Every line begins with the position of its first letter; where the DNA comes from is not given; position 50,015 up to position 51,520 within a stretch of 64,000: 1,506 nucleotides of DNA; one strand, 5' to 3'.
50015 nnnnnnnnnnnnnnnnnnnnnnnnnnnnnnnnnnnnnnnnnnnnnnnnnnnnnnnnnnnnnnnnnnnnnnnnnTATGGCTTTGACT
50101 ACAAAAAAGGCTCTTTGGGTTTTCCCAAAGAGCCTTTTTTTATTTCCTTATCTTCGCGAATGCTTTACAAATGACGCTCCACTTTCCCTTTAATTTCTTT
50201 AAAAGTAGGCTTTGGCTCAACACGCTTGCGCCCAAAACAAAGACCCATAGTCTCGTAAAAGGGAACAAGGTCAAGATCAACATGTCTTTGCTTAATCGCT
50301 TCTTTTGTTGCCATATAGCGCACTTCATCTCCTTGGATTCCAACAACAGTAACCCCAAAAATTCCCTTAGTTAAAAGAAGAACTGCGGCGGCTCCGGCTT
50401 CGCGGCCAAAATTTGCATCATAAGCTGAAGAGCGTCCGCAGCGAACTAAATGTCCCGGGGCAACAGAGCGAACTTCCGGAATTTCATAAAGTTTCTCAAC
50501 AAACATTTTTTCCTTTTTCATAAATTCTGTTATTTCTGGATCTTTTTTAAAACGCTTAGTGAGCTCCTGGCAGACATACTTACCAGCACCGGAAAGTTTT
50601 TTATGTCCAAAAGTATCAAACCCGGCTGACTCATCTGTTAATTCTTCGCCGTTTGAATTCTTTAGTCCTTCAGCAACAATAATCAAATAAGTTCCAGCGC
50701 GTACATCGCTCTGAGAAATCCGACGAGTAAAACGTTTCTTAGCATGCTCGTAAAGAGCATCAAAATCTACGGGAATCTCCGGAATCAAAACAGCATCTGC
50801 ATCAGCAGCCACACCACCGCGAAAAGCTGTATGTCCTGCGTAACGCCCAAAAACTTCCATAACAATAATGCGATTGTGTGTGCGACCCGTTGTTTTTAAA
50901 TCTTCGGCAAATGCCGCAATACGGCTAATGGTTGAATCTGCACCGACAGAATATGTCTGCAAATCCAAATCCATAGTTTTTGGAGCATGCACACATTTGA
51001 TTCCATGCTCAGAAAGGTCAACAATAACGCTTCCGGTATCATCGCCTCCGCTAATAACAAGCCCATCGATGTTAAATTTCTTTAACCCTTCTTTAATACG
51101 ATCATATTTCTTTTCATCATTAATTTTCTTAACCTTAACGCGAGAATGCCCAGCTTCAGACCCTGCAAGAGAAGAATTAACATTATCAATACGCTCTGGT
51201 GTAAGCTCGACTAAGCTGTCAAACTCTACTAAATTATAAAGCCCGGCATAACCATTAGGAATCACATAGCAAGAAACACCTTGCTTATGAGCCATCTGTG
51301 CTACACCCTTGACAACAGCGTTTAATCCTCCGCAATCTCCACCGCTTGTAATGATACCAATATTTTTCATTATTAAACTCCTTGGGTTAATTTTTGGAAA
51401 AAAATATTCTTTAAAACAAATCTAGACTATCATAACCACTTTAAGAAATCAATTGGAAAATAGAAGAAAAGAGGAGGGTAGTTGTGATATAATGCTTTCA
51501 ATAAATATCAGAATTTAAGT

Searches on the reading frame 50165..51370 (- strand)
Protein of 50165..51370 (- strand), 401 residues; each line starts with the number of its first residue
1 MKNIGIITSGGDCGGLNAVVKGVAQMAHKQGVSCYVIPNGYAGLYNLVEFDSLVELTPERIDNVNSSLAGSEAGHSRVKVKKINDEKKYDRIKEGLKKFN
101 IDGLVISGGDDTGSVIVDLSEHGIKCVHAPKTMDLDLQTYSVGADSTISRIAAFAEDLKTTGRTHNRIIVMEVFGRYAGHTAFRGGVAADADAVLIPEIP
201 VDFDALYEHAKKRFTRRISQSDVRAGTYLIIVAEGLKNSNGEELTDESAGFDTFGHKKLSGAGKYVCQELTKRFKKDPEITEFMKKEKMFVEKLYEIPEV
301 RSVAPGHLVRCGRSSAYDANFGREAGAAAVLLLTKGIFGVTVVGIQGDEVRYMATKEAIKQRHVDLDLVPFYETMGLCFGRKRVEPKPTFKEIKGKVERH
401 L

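Call 81: search_protein_families(library=pfam, proteins=[window:50165-51370:-], max_evalue=0.0001)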
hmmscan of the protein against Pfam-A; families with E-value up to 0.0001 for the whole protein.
window:50165-51370:- (401 aa): 1 family
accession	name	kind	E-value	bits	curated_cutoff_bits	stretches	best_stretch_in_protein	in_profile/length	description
PF00365.25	PFK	-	2e-60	205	30.9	1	3-332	1-276/277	Phosphofructokinase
